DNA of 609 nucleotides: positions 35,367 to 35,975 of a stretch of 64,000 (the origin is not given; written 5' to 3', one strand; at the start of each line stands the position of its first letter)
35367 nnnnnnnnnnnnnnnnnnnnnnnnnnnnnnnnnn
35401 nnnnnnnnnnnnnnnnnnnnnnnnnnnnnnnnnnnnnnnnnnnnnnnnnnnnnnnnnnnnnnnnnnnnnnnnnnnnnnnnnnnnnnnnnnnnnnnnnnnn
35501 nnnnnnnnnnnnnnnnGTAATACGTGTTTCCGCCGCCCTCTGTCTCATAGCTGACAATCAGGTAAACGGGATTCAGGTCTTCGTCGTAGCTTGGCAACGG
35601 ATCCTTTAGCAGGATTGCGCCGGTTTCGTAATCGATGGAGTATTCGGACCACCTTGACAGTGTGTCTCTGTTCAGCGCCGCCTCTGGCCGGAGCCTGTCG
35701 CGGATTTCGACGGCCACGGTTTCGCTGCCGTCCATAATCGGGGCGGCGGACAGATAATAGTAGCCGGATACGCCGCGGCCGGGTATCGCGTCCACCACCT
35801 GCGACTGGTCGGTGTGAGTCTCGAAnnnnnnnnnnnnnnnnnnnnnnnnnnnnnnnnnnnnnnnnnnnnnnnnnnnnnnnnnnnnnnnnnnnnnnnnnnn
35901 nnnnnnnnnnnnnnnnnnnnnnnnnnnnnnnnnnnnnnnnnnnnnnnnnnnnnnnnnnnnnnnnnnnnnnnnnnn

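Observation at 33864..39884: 2006-aa DUF11/Ig-like protein ending in a roughly 900-aa predicted beta-barrel: an unusually large autotransporter-like architecture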

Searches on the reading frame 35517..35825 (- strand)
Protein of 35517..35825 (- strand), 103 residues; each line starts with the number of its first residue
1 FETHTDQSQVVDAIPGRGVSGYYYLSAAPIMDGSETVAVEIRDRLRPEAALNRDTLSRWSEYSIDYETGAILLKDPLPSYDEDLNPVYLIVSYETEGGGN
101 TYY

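Call 83: search_solved_structures(query=A6, max_evalue=10)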
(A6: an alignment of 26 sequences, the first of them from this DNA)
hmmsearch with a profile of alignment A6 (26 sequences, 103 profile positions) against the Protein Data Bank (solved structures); distinct sequences matched with E-value up to 10: 5.
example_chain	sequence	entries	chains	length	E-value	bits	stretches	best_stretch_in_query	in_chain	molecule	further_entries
3w6v_A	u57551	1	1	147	0.09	16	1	48-78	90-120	AdpA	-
7sgz_F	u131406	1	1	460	0.3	14.3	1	40-94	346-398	Mitosis Entry Checkpoint protein MEC3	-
7st9_H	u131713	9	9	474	0.31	14.2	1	40-94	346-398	DNA damage checkpoint control protein MEC3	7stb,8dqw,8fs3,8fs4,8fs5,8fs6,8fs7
7sh2_F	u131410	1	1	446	0.31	14.2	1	40-94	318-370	Mitosis Entry Checkpoint protein MEC3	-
1v3y_A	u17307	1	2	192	0.36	14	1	29-75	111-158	Peptide deformylase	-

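Call 84: search_protein_families(library=pfam, alignment_id=A6, max_evalue=1)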
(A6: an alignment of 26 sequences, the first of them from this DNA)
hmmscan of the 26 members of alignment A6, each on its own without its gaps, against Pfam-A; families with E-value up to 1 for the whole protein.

A. member 1, seq(103 aa): 0 families

B. families by the number of members that match (of 26 scanned): 6 families
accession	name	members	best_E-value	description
PF21160.3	PrkC-like_PASTA-like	2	0.04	Serine/threonine protein kinase-like, C-terminal PASTA-like domain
PF12142.13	PPO1_DWL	1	0.043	Polyphenol oxidase middle domain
PF17452.7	YnfE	1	0.1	Uncharacterized YnfE-like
PF01658.22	Inos-1-P_synth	1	0.12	Myo-inositol-1-phosphate synthase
PF08943.16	CsiD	1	0.17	CsiD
PF09343.15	DUF2460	1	0.23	Conserved hypothetical protein 2217 (DUF2460)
